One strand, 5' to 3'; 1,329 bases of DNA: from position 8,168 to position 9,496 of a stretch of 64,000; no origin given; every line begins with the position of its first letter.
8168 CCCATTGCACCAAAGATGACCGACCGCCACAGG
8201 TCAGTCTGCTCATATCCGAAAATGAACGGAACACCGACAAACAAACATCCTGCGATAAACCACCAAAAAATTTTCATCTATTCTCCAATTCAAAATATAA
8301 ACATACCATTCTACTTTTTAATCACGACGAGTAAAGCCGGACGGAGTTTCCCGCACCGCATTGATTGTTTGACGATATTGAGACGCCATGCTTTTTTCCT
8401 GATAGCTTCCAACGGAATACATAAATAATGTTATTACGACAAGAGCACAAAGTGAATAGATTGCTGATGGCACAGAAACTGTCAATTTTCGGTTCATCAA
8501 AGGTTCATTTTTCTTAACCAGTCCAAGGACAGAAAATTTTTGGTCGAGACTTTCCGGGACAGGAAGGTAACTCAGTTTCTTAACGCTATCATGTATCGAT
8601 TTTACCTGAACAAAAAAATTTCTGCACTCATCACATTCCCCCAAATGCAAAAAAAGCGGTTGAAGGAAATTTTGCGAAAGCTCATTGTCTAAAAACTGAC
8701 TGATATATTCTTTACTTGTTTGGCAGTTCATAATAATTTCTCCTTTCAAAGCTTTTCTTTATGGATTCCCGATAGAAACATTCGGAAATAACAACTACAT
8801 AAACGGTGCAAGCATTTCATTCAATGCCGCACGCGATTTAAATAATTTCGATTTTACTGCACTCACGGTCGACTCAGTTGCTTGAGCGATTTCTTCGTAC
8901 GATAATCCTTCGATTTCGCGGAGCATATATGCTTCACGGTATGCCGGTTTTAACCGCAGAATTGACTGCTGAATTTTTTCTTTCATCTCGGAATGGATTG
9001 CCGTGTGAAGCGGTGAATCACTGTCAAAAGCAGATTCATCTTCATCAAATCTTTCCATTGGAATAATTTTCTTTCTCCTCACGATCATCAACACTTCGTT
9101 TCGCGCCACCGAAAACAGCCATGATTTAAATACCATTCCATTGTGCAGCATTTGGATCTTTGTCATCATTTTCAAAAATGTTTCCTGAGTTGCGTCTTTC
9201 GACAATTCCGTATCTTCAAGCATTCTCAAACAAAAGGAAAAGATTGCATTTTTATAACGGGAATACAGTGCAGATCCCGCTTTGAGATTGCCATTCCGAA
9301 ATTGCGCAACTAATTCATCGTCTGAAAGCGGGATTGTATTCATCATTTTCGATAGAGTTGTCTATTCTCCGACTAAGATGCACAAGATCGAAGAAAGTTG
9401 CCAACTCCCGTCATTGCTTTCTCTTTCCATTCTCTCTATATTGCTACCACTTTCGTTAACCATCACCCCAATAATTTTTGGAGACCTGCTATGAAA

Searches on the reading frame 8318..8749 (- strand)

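Call 83: search_protein_families(library=pfam, proteins=[window:8318-8749:-])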
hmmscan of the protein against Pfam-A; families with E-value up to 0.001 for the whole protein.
window:8318-8749:- (143 aa): 1 family
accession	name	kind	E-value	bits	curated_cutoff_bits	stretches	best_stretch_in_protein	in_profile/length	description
PF13490.11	zf-HC2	-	3.9e-05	24.1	22.2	1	9-43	1-35/35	Putative zinc-finger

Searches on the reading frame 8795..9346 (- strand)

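Call 83: search_protein_families(library=pfam, proteins=[window:8795-9346:-])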
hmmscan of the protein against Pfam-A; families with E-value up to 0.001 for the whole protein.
window:8795-9346:- (183 aa): 3 families
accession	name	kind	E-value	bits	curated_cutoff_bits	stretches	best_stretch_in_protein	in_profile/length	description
PF08281.18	Sigma70_r4_2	-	1.2e-14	54.1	25.7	1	123-175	2-54/54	Sigma-70, region 4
PF04542.20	Sigma70_r2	-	1.7e-12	47.4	24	1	27-93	1-69/71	Sigma-70 region 2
PF07638.17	Sigma70_ECF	-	0.0005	20.5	21.1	0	99-177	107-181/185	ECF sigma factor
